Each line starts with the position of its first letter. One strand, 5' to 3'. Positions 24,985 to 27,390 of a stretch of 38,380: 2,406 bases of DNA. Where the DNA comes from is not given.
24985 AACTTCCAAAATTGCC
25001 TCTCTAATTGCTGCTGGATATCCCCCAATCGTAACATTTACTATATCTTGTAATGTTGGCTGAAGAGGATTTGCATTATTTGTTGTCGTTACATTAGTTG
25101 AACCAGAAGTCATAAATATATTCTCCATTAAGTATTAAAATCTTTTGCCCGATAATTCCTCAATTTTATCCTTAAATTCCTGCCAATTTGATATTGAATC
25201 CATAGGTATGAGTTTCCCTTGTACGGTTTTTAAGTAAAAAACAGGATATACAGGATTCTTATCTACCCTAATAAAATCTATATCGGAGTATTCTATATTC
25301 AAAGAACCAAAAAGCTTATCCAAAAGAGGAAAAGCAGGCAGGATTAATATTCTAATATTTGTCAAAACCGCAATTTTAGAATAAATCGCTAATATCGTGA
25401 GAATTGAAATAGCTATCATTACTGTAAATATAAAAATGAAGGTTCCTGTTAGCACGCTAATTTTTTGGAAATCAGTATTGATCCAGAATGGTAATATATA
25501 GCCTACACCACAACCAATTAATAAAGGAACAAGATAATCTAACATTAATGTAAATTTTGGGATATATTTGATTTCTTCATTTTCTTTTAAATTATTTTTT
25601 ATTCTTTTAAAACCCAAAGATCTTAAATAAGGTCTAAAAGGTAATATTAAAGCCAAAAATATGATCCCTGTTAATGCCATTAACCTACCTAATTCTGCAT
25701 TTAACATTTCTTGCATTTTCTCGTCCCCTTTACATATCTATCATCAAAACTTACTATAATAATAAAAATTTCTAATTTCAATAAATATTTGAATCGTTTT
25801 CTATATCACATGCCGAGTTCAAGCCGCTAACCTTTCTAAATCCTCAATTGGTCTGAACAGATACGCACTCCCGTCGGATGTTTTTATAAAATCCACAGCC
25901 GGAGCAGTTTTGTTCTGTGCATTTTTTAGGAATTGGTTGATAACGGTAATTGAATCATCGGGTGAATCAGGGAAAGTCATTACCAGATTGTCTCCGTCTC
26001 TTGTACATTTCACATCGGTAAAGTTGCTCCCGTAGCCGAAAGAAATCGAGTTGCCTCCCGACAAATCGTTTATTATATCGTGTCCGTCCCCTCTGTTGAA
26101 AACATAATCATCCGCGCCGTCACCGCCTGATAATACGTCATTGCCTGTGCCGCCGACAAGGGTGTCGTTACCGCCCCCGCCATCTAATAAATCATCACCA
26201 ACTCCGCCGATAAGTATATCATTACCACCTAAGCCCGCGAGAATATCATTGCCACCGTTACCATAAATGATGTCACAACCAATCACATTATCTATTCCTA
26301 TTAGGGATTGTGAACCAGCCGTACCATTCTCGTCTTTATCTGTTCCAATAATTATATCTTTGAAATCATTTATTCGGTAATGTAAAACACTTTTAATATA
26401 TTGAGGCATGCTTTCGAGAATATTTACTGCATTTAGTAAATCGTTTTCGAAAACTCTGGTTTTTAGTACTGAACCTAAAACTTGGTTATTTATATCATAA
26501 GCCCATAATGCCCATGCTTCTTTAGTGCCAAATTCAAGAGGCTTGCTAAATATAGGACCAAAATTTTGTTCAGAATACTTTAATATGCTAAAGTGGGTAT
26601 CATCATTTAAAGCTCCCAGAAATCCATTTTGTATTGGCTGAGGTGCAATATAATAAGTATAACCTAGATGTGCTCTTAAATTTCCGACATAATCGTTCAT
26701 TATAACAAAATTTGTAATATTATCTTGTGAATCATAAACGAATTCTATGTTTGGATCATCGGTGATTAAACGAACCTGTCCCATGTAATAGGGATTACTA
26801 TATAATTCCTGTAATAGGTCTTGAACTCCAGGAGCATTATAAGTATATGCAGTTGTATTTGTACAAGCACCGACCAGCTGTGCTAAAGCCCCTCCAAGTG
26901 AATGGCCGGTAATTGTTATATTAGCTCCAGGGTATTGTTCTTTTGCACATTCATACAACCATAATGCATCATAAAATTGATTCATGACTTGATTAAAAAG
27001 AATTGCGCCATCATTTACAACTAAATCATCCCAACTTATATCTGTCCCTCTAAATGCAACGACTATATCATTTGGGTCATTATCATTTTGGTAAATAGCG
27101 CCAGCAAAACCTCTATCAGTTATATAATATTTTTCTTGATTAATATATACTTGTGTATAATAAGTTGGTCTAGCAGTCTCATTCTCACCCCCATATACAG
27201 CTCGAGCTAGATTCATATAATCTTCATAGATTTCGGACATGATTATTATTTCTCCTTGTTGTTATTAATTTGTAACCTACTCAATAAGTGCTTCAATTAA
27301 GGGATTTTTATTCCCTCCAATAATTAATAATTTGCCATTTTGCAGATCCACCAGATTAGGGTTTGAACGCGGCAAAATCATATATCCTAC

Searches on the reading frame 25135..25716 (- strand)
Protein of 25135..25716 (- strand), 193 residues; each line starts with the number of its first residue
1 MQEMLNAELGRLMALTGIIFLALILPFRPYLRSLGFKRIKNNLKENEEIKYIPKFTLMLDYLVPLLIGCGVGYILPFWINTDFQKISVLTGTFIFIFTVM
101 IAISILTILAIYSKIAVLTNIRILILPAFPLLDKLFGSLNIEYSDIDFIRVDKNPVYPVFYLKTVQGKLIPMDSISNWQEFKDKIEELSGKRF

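Call 6: search_protein_families(library=pfam, proteins=[window:25135-25716:-], max_evalue=0.01)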
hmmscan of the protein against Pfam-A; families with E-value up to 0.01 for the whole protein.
window:25135-25716:- (193 aa): 0 families

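Call 24: search_protein_families(library=ncbifam, proteins=[window:25135-25716:-], max_evalue=1)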
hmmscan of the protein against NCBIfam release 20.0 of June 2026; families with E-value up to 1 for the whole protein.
window:25135-25716:- (193 aa): 0 families

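Call 33: find_encoding_contigs(protein=window:25135-25716:-, flank=10000, max_places=6)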
Protein window:25135-25716:- (193 aa): 2 contigs read that carry it; 2 places shown.
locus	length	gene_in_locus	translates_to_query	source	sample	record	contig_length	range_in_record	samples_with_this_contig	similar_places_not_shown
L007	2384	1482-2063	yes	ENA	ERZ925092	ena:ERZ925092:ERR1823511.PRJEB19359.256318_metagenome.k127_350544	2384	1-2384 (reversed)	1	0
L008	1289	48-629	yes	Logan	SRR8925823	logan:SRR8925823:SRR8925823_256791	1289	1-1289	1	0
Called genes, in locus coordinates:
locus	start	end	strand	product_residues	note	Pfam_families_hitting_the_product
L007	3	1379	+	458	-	?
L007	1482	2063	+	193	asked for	-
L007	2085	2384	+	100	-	?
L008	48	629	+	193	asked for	-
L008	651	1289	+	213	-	?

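Call 81: search_protein_families(library=phrogs, proteins=[window:25135-25716:-], max_evalue=0.01)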
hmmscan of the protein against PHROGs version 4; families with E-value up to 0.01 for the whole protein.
window:25135-25716:- (193 aa): 0 families

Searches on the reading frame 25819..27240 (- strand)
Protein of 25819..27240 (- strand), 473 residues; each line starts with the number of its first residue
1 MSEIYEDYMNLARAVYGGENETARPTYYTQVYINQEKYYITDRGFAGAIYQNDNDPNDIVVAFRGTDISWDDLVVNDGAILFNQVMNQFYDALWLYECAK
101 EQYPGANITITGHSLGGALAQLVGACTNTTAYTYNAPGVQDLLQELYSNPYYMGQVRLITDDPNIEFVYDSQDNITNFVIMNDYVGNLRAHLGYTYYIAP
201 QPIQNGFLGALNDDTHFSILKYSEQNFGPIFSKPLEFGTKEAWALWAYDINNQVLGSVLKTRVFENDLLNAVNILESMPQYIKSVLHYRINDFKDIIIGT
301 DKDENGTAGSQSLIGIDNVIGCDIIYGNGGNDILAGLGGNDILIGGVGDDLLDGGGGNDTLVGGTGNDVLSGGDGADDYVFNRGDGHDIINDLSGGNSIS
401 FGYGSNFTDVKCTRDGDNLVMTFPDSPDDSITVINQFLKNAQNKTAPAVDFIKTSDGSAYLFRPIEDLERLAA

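Call 6: search_protein_families(library=pfam, proteins=[window:25819-27240:-], max_evalue=0.01)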
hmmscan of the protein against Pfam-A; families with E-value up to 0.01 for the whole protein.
window:25819-27240:- (473 aa): 3 families
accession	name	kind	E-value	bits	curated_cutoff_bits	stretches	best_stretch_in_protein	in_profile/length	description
PF00353.25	HemolysinCabind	-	1.2e-09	38.4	23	2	353-385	1-33/36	RTX calcium-binding nonapeptide repeat (4 copies)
PF01764.32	Lipase_3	-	2.5e-07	31.1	22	1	99-126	56-83/140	Lipase (class 3)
PF11187.14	Mbeg1-like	-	8.7e-05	22.5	21.1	1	43-128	25-106/224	Mbeg1-like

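Call 13: find_encoding_contigs(protein=window:25819-27240:-, flank=10000, max_places=6)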
Protein window:25819-27240:- (473 aa): no gene with exactly this product is on record in the collection.

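Call 24: search_protein_families(library=ncbifam, proteins=[window:25819-27240:-], max_evalue=1)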
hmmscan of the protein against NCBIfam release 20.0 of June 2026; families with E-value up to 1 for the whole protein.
window:25819-27240:- (473 aa): 9 families
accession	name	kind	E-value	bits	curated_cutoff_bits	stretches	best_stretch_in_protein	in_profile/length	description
NF033943.0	RTX_toxin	subfamily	6.6e-21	74.2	1000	1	296-459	716-879/930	RTX family hemolysin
NF047388.1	SA1320_fam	subfamily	6e-17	61.3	230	1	58-194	2-119/644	SA1320 family protein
NF046115.1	Ca_rpt_SMc04171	equivalog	1.5e-11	44.2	625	1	284-401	397-517/574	SMc04171 family calcium-binding repeat protein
NF033203.1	entero_EhxA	exception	3.2e-11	42.1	2000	1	292-457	745-918/997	enterohemolysin EhxA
NF052454.1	BtaGlycanEglC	equivalog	6.3e-09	35.2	700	1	346-424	106-188/459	endo-1,3-1,4-beta-glycanase EglC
NF050046.1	PueAB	exception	3e-08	32.6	670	2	327-435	492-602/616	polyurethane esterase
NF035945.1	Zn_serralysin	subfamily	1.4e-05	24.5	500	2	338-384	326-372/462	serralysin family metalloprotease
NF053766.1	ZapA_metallo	exception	2.7e-05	23.4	940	1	315-382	323-390/483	ZapA family metalloprotease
NF041556.1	tannase_B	equivalog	0.063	12.5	300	1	107-133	156-182/463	subtype B tannase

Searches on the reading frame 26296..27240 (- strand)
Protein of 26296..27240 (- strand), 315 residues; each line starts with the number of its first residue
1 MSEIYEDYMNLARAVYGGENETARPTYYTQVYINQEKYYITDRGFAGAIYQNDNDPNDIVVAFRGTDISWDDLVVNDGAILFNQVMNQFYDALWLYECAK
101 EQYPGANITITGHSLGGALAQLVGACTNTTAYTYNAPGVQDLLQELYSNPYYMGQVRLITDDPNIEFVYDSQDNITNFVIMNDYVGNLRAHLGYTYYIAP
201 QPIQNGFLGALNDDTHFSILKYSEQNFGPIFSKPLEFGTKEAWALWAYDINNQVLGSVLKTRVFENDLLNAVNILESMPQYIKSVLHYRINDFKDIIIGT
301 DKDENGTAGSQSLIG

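Call 25: search_protein_families(library=pfam, proteins=[window:26296-27240:-], max_evalue=10)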
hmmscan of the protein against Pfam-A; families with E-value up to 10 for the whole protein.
seq(315 aa): 7 families
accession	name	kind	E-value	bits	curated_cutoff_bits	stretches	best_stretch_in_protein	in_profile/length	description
PF01764.32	Lipase_3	-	1.1e-07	32.3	22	1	99-126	56-83/140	Lipase (class 3)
PF11187.14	Mbeg1-like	-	4.1e-05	23.6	21.1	1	43-128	25-106/224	Mbeg1-like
PF12146.15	Hydrolase_4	-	0.013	15.2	27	1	91-124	61-94/239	Serine aminopeptidase, S33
PF00561.26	Abhydrolase_1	-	0.016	15.3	25.8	1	89-121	52-84/245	alpha/beta hydrolase fold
PF24457.1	DUF7572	-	0.033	15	27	1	271-303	3-35/94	Family of unknown function (DUF7572)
PF07819.20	PGAP1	-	0.069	13.3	24.3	1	91-128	78-113/233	PGAP1-like alpha/beta domain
PF12697.13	Abhydrolase_6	-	0.087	13.9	26.3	1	95-142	63-98/217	Alpha/beta hydrolase family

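Call 39: find_homologous_proteins(query=window:26296-27240:-, max_evalue=0.001)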
Query seq(315 aa) (315 aa): 100 proteins with E <= 0.001 among 7064 candidates.
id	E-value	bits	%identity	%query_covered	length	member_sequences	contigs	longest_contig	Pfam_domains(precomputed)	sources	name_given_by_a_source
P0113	2.3e-211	718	100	100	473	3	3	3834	PF01764.32,PF26363.2,PF00353.26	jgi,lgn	-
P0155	3.0e-31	127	45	59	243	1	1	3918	PF01764.32,PF26363.2,PF11187.15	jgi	-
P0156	9.8e-31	125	36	91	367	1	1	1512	PF01764.32,PF26363.2,PF00353.26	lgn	-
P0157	1.5e-30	124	35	82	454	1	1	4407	PF01764.32,PF26363.2,PF11187.15,PF00353.26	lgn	-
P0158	8.3e-30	122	37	80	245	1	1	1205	PF01764.32,PF26363.2,PF11187.15,PF20591.6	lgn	-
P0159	1.4e-29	121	34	80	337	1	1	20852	PF01764.32,PF26363.2,PF11187.15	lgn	-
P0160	2.6e-28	117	37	73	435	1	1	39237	PF26363.2,PF00353.26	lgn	-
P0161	1.0e-27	115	33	81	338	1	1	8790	PF01764.32,PF26363.2,PF11187.15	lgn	-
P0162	3.7e-27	113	33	80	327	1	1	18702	PF01764.32,PF26363.2,PF11187.15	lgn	-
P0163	8.0e-26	109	38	75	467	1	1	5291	PF01764.32,PF26363.2,PF11187.15,PF00353.26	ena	-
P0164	7.3e-23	99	35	84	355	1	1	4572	PF01764.32,PF26363.2,PF00353.26,PF20591.6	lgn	-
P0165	6.4e-20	89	38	55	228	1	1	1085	PF01764.32,PF26363.2,PF11187.15,PF20591.6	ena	-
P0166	1.0e-18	85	40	53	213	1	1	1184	PF01764.32,PF26363.2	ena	-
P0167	1.1e-18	85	30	74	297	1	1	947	PF01764.32,PF26363.2,PF20591.6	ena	-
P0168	3.9e-18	84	30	86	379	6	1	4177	PF26363.2,PF11187.15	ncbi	-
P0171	3.4e-17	80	36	44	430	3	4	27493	PF01764.32,PF26363.2,PF11187.15,PF26745.1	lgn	-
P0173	7.4e-17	79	29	85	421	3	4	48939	PF01764.32,PF26363.2,PF11187.15,PF00353.26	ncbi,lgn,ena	-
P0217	2.3e-6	45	36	45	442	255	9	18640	PF01764.32,PF26363.2,PF20410.4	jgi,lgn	-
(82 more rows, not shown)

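Call 42: search_protein_families(library=pfam, proteins=[P0217, P0171, P0158, P0157, P0173, P0160, P0163], max_evalue=0.001)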
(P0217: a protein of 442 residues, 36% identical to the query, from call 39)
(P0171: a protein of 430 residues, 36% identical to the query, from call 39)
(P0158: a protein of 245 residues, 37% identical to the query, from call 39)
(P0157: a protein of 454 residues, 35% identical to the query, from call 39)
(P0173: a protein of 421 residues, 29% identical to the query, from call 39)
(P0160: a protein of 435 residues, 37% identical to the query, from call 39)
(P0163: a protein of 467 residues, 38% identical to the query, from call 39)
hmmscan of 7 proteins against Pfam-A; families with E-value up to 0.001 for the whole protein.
P0217 (442 aa): 3 families
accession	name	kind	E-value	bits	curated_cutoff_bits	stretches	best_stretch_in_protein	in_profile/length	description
PF20410.3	X-Tfes_XVIPCD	-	3e-25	89.2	24.9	1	316-415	1-101/101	X-Tfes, XVIPCD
PF01764.32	Lipase_3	-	8.7e-06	26.1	22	1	121-148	63-90/140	Lipase (class 3)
PF20591.4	DUF6792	-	6.7e-05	22.8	25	1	43-138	39-138/220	Domain of unknown function (DUF6792)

P0171 (430 aa): 3 families
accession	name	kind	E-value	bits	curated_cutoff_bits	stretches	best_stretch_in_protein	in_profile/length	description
PF01764.32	Lipase_3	-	9.4e-08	32.5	22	1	92-126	48-82/140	Lipase (class 3)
PF11187.14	Mbeg1-like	-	5.6e-06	26.4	21.1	1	59-124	36-101/224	Mbeg1-like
PF05728.18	UPF0227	-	7.7e-05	23.1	21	1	77-140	29-92/187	Uncharacterised protein family (UPF0227)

P0158 (245 aa): 2 families
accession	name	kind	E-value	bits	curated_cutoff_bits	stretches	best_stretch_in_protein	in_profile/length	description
PF01764.32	Lipase_3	-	1.7e-05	25.2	22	1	68-136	2-82/140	Lipase (class 3)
PF11187.14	Mbeg1-like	-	3.2e-05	23.9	21.1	1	44-137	18-104/224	Mbeg1-like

P0157 (454 aa): 3 families
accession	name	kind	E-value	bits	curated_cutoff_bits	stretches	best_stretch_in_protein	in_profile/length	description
PF00353.25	HemolysinCabind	-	5.8e-12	45.8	23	2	387-416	1-30/36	RTX calcium-binding nonapeptide repeat (4 copies)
PF01764.32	Lipase_3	-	9.2e-07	29.3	22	1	89-175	2-107/140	Lipase (class 3)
PF11187.14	Mbeg1-like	-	3.2e-06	27.2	21.1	1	70-201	22-152/224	Mbeg1-like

P0173 (421 aa): 3 families
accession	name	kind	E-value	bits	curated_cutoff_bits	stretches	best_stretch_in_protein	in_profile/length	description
PF11187.14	Mbeg1-like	-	1.3e-08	35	21.1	1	75-190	37-157/224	Mbeg1-like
PF01764.32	Lipase_3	-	3e-07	30.8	22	1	78-161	1-105/140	Lipase (class 3)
PF00353.25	HemolysinCabind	-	6.4e-07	29.7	23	1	342-371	4-33/36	RTX calcium-binding nonapeptide repeat (4 copies)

P0160 (435 aa): 1 family
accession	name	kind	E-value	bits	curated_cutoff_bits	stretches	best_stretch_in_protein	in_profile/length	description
PF00353.25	HemolysinCabind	-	3.1e-16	59.4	23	3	217-249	4-36/36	RTX calcium-binding nonapeptide repeat (4 copies)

P0163 (467 aa): 3 families
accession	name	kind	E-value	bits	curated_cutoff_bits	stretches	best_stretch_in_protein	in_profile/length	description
PF00353.25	HemolysinCabind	-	3.4e-27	94.5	23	4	369-403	2-36/36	RTX calcium-binding nonapeptide repeat (4 copies)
PF11187.14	Mbeg1-like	-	2.7e-08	34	21.1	1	62-143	38-124/224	Mbeg1-like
PF01764.32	Lipase_3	-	7.5e-06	26.3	22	1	104-130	55-83/140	Lipase (class 3)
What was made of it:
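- On X-Tfe (XVIPCD) T4SS effectors: Present in the distant lipase homologue P0217 (call 42)
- Closest known: Xanthomonadales T4SS effectors. Same: Homologues of this lipase head occur with XVIPCD (P0217, call 42).
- The lipase head family also occurs with XVIPCD, with RTX, or alone (calls 39, 42). The lipase head belongs to a family also used as T4SS antibacterial effectors (calls 39, 42).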

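Call 57: search_solved_structures(query=window:26296-27240:-, max_evalue=0.01)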
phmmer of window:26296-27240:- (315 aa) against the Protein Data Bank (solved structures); distinct sequences matched with E-value up to 0.01: 7.
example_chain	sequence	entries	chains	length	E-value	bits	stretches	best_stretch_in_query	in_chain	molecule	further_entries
3o0d_A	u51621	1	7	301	0.00016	24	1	67-128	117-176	Triacylglycerol lipase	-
4jei_A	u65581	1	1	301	0.00051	22.3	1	67-128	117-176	Lipase 2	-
1usw_A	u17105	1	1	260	0.0068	18.6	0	98-151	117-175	FERULOYL ESTERASE A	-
2hl6_A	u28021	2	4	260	0.0086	18.3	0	98-147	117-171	Feruloyl esterase A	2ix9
1uwc_A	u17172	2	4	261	0.0087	18.3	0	98-147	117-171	FERULOYL ESTERASE A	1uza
1dt3_A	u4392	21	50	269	0.0089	18.2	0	97-133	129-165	LIPASE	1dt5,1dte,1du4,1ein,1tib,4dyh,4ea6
5ap9_A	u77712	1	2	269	0.0091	18.2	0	97-133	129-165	LIPASE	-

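Call 61: find_encoding_contigs(protein=P0173, flank=6000, max_places=3)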
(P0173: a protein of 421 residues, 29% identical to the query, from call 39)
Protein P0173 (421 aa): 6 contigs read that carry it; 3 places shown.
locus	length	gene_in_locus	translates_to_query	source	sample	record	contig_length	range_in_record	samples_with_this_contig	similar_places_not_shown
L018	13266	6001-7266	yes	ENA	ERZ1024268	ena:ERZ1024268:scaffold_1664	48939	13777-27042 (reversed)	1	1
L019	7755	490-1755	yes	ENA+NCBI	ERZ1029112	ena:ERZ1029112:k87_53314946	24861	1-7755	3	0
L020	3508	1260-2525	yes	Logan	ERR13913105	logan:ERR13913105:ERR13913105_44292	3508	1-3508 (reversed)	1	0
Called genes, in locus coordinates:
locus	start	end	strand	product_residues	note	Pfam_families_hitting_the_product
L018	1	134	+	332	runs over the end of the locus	-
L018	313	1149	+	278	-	PF09299:Mu-transpos_C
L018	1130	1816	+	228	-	PF05621:TniB (weak), PF13401:AAA_22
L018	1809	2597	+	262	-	PF14659:Phage_int_SAM_3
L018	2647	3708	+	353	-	PF02661:Fic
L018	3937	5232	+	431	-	PF07693:KAP_NTPase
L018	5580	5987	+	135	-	-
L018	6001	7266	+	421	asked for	PF26363:Phospholipase-like, PF11187:Mbeg1-like, PF01764:Lipase_3 (weak), PF00353:HemolysinCabind (weak)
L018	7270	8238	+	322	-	-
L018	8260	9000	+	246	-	PF26745:SPM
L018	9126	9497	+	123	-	-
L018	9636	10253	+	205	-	-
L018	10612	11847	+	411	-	-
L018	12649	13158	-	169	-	PF01842:ACT, PF22629:ACT_AHAS_ss, PF13710:ACT_5, PF10369:ALS_ss_C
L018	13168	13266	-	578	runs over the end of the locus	PF02776:TPP_enzyme_N, PF00205:TPP_enzyme_M, PF02775:TPP_enzyme_C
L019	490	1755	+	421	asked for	PF26363:Phospholipase-like, PF11187:Mbeg1-like, PF01764:Lipase_3 (weak), PF00353:HemolysinCabind (weak)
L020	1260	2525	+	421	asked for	PF26363:Phospholipase-like, PF11187:Mbeg1-like, PF01764:Lipase_3 (weak), PF00353:HemolysinCabind (weak)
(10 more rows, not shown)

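Call 62: find_encoding_contigs(protein=P0160, flank=6000, max_places=2)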
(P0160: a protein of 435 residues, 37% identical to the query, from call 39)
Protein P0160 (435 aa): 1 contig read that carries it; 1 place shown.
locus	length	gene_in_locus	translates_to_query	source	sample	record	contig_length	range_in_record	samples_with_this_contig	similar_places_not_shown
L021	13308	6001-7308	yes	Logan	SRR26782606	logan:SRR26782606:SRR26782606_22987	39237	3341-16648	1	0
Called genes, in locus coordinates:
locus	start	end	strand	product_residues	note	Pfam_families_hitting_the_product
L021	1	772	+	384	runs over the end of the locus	PF00989:PAS, PF13188:PAS_8 (weak), PF13426:PAS_9, PF00512:HisKA, PF02518:HATPase_c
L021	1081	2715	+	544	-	PF00324:AA_permease, PF13520:AA_permease_2, PF03845:Spore_permease (weak), PF13906:AA_permease_C (weak)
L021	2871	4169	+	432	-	PF03816:LytR_cpsA_psr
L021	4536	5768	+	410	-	PF01344:Kelch_1 (faint), PF07646:Kelch_2 (faint), PF13415:Beta-prop_FBX42 (weak), PF13418:Beta-prop_TYW4 (weak), PF24981:Beta-prop_ATRN-LZTR1, PF13415:Beta-prop_FBX42 (weak), PF24681:Kelch_KLHDC2_KLHL20_DRC7, PF13415:Beta-prop_FBX42 (weak), +4 more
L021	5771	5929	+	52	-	-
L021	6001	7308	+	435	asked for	PF26363:Phospholipase-like (weak), PF00353:HemolysinCabind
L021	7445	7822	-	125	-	-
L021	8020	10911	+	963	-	PF02739:5_3_exonuc_N, PF01367:5_3_exonuc, PF01612:DNA_pol_A_exo1, PF22619:DNA_polI_exo1, PF00476:DNA_pol_A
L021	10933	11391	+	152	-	-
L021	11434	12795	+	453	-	PF00772:DnaB, PF03796:DnaB_C, PF13481:AAA_25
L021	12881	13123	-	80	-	PF02325:CCB3_YggT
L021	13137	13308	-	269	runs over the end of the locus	PF01048:PNP_UDP_1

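Call 63: find_encoding_contigs(protein=P0163, flank=6000, max_places=2)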
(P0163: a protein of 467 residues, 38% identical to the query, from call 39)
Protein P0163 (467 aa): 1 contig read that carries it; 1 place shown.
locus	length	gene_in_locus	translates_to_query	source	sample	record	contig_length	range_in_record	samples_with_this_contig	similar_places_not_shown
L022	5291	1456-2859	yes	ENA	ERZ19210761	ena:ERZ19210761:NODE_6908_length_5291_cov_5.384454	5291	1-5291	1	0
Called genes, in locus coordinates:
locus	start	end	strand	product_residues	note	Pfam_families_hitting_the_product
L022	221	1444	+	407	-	PF13415:Beta-prop_FBX42 (faint), PF24981:Beta-prop_ATRN-LZTR1 (weak), PF01344:Kelch_1 (faint), PF07646:Kelch_2 (faint), PF13418:Beta-prop_TYW4 (weak), PF24681:Kelch_KLHDC2_KLHL20_DRC7 (weak)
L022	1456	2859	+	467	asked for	PF26363:Phospholipase-like, PF11187:Mbeg1-like, PF01764:Lipase_3 (weak), PF00353:HemolysinCabind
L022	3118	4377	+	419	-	PF24981:Beta-prop_ATRN-LZTR1 (weak), PF13415:Beta-prop_FBX42 (faint), PF13964:Beta-prop_Calicin (faint), PF24681:Kelch_KLHDC2_KLHL20_DRC7, PF07250:Glyoxal_oxid_N (faint), PF13418:Beta-prop_TYW4 (faint), PF01344:Kelch_1 (faint), PF07646:Kelch_2 (faint)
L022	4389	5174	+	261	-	PF26363:Phospholipase-like, PF11187:Mbeg1-like, PF01764:Lipase_3 (weak)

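Call 81: search_protein_families(library=phrogs, proteins=[window:26296-27240:-], max_evalue=0.01)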
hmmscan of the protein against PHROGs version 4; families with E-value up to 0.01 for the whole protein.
window:26296-27240:- (315 aa): 1 family
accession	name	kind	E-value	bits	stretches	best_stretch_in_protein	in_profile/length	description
phrog_21992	-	other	0.00035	21.4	1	59-137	47-137/213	esterase/lipase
